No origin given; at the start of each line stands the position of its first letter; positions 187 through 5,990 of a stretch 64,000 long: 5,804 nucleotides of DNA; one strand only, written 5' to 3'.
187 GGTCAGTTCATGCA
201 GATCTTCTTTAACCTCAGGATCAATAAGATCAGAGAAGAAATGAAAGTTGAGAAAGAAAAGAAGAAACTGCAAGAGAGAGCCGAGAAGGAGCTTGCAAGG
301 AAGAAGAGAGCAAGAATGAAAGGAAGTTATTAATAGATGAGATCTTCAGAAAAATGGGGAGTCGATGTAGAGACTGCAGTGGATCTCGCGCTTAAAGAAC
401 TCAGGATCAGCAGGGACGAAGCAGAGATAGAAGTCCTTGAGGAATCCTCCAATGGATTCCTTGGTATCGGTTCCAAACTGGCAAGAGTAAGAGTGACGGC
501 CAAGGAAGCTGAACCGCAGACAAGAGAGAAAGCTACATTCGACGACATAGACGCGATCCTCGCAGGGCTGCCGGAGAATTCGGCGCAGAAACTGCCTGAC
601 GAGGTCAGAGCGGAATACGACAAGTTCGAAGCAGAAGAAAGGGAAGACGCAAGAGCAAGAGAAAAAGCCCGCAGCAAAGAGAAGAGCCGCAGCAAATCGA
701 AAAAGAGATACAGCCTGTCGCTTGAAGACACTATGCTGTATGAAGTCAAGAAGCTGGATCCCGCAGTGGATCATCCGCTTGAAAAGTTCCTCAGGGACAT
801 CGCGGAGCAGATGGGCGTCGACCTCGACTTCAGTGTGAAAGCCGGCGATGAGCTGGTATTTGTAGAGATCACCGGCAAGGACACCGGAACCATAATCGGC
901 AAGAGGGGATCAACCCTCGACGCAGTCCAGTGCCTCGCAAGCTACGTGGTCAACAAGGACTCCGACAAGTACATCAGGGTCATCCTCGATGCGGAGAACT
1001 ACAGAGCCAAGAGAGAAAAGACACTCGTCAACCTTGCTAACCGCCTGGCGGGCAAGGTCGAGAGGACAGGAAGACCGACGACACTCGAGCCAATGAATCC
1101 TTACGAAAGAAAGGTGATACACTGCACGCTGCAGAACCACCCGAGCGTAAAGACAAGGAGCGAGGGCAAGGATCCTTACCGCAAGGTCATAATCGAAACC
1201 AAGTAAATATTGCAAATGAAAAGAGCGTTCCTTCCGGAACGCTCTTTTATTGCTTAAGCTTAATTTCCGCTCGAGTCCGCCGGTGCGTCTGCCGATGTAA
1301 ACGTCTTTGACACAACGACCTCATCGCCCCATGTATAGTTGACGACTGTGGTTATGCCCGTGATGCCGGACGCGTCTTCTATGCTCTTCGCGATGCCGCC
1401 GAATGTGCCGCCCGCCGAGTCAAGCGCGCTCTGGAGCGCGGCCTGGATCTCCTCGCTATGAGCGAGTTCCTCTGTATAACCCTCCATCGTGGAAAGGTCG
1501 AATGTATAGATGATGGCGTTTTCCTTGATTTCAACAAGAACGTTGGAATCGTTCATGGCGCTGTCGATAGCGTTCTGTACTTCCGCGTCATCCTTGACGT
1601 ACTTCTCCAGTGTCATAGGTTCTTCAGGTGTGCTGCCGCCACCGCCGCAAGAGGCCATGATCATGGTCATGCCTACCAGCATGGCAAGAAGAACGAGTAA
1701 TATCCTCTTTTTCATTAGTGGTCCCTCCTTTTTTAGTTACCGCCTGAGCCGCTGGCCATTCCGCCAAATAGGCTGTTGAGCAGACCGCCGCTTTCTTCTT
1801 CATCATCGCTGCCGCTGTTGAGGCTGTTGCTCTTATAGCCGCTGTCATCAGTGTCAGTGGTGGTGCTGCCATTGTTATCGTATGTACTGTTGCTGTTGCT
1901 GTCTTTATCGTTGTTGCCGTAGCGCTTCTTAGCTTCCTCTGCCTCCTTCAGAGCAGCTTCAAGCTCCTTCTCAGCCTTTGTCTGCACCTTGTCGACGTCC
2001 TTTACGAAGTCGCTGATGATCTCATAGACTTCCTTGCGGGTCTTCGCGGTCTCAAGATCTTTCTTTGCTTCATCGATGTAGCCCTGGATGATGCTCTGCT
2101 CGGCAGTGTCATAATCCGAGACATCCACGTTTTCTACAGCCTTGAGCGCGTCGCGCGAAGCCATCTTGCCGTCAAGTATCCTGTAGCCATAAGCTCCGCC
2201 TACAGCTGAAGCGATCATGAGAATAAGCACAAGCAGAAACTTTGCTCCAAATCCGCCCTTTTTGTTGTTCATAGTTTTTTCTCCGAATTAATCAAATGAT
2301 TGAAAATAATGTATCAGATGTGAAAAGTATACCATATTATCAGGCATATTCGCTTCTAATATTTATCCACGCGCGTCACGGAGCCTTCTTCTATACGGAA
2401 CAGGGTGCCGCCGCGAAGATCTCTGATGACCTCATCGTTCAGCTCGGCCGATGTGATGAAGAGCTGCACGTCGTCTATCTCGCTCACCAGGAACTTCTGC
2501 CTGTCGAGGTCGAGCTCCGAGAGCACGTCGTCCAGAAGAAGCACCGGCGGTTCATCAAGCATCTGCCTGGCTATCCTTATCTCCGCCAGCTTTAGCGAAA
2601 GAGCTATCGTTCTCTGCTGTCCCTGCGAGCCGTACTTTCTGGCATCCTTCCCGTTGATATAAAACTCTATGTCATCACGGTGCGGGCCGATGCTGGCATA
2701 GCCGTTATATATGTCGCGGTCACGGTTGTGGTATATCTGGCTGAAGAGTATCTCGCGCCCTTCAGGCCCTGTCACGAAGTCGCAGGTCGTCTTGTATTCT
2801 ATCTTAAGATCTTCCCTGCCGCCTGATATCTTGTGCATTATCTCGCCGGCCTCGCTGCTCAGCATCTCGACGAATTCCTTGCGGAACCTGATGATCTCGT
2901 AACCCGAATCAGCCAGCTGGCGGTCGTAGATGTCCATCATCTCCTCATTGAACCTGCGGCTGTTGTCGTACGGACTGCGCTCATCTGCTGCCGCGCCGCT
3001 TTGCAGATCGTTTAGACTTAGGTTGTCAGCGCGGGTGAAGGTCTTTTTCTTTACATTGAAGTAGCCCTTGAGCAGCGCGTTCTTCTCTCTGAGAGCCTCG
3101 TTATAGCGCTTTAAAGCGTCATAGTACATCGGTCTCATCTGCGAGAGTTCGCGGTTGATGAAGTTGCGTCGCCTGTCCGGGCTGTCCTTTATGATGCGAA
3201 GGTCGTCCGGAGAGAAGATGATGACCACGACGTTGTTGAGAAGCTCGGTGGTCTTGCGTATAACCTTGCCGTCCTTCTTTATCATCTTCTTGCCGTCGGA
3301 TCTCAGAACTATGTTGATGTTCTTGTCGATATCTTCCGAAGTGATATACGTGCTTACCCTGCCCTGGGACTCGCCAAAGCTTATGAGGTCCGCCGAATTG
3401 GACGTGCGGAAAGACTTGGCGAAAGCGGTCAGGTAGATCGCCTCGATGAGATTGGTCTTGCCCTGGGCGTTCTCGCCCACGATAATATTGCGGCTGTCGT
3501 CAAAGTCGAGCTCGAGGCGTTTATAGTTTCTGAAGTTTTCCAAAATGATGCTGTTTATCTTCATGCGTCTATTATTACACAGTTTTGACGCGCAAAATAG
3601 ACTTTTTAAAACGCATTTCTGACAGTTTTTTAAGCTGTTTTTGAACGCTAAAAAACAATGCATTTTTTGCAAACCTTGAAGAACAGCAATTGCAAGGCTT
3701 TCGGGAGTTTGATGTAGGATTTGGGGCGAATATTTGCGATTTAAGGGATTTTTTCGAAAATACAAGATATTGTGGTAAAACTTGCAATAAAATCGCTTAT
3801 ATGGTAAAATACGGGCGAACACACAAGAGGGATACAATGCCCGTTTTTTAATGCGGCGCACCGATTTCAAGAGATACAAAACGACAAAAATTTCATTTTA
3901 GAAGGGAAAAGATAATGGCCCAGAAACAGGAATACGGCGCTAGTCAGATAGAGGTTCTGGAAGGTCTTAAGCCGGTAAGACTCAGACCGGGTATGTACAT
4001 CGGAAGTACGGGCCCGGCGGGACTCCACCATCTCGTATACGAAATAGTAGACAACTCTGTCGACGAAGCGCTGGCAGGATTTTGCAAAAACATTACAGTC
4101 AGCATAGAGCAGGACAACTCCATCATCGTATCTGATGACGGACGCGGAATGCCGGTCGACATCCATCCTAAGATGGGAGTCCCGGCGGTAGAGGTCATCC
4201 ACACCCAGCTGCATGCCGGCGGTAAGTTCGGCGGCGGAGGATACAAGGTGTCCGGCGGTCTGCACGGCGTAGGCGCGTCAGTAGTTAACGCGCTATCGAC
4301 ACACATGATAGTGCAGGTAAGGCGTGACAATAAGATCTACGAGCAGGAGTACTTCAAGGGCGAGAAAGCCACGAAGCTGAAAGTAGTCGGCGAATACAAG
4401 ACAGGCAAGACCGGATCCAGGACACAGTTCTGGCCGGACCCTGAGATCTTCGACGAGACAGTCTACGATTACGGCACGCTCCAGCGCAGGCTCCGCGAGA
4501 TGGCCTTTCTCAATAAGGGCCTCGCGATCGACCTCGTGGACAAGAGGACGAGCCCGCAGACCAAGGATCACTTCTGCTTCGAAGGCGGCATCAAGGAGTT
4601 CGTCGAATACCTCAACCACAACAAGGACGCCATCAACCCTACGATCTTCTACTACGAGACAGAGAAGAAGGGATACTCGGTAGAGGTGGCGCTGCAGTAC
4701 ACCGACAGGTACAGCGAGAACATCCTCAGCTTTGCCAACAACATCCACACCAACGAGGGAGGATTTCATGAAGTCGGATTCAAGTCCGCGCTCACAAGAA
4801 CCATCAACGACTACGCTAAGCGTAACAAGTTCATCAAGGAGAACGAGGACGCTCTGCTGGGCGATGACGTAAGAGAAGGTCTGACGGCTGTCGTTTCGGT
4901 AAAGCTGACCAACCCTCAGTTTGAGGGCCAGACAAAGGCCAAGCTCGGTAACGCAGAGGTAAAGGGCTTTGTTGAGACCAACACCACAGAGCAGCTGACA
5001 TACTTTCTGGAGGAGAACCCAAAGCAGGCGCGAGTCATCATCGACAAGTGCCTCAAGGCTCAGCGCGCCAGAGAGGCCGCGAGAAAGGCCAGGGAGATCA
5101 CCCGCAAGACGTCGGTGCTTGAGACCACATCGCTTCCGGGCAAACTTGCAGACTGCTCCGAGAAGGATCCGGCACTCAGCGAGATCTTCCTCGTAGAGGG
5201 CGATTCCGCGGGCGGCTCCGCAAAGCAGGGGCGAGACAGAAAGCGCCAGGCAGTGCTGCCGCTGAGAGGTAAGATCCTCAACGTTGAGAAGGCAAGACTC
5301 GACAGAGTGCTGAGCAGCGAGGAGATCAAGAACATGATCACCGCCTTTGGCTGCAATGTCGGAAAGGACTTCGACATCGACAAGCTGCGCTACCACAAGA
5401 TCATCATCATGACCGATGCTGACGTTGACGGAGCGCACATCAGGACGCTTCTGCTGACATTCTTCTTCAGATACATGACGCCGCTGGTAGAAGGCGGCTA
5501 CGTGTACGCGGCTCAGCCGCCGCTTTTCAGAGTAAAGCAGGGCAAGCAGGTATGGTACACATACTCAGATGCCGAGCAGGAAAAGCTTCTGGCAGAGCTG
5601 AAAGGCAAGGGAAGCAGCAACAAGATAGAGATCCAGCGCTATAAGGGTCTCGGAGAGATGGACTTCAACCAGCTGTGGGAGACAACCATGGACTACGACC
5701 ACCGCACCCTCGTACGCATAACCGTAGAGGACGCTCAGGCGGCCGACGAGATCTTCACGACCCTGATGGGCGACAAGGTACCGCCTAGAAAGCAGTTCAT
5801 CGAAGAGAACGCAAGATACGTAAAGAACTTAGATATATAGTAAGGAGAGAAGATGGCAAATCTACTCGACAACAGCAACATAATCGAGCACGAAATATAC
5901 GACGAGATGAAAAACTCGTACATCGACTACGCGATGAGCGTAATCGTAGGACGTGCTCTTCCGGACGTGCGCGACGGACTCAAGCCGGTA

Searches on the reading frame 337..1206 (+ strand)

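Call 17: search_protein_families(library=pfam, proteins=[window:337-1206:+])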
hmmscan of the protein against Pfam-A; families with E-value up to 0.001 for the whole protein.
window:337-1206:+ (289 aa): 3 families
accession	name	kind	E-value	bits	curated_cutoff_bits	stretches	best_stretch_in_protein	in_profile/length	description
PF01424.28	R3H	-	4.5e-20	71.9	26.8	1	228-286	1-58/60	R3H domain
PF14804.11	Jag_N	-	1.6e-17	64.1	25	1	8-54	3-49/50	Jag N-terminus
PF13083.13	KH_KhpA-B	-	7.1e-14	51.9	32.1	1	148-215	4-72/73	KhpA/KhpB, KH domain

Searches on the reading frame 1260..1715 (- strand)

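Call 63: search_protein_families(library=pfam, proteins=[window:1260-1715:-], max_evalue=0.01)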
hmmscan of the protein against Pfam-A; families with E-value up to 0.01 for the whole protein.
window:1260-1715:- (151 aa): 1 family
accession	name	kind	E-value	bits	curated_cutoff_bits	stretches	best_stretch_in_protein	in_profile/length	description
PF16146.10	DUF4854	-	2.1e-08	34.9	28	1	36-130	1-94/102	Domain of unknown function (DUF4854)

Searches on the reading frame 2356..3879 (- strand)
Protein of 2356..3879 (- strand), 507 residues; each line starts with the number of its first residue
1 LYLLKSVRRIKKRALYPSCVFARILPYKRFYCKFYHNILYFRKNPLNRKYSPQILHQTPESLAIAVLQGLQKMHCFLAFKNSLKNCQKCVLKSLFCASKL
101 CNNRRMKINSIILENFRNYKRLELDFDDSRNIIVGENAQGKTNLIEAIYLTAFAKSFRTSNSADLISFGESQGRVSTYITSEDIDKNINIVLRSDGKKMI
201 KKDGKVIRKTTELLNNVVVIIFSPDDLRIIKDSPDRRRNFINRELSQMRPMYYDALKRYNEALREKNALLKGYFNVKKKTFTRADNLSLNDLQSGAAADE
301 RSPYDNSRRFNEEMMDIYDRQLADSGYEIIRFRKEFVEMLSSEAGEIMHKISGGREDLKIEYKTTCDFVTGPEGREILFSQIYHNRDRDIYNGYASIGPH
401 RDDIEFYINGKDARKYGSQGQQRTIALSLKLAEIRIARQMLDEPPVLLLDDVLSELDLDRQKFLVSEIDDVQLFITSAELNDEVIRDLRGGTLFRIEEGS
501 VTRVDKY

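Call 17: search_protein_families(library=pfam, proteins=[window:2356-3879:-])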
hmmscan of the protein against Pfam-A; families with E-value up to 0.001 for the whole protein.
window:2356-3879:- (507 aa): 5 families
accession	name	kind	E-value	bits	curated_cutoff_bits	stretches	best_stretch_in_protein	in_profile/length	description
PF02463.25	SMC_N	-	8.9e-20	71.5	40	1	108-477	2-196/220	RecF/RecN/SMC N terminal domain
PF13476.12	AAA_23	-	3.8e-13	51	27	1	110-277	1-163/201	AAA domain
PF13175.12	AAA_15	-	1.1e-12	48.8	32.1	1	106-320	1-148/374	AAA ATPase domain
PF13304.12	AAA_21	-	1.2e-06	29.2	27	1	131-476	2-296/304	AAA domain, putative AbiEii toxin, Type IV TA system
PF11398.14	DUF2813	-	0.00037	20.4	21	1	106-151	1-45/372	Protein of unknown function (DUF2813)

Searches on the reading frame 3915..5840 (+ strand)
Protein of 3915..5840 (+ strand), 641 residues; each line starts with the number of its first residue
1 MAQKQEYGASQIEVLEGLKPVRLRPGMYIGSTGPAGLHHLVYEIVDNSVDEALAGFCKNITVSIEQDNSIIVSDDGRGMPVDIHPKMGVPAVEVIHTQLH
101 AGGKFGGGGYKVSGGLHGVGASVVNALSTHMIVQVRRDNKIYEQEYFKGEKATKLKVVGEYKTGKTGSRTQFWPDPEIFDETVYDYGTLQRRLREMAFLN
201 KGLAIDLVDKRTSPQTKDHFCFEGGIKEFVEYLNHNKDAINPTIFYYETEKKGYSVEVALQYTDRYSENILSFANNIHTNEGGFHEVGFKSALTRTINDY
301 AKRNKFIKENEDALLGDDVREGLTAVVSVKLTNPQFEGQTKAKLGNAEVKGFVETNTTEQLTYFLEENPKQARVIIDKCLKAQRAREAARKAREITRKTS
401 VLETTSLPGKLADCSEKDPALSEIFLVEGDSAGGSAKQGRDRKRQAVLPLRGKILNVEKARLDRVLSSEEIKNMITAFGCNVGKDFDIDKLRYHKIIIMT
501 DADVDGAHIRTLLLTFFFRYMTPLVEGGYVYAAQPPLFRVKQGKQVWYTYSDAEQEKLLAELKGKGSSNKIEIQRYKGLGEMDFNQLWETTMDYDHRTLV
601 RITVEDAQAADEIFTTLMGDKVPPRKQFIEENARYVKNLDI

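Call 17: search_protein_families(library=pfam, proteins=[window:3915-5840:+])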
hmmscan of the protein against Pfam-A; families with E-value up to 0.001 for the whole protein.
window:3915-5840:+ (641 aa): 5 families
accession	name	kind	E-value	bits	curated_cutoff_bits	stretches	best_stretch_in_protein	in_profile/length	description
PF00204.31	DNA_gyraseB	-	1.6e-62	210.5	27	1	225-394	1-172/173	DNA gyrase B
PF00986.26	DNA_gyraseB_C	-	7e-30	103.4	29.8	1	569-630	2-63/63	DNA gyrase B subunit, carboxyl terminus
PF01751.28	Toprim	-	9.1e-20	71.1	23.1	1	423-533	1-94/96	Toprim domain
PF02518.31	HATPase_c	-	7.4e-16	59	26.4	1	34-137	3-93/111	Histidine kinase-, DNA gyrase B-, and HSP90-like ATPase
PF13589.12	HATPase_c_3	-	0.00034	21.1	25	1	40-106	6-74/137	Histidine kinase-, DNA gyrase B-, and HSP90-like ATPase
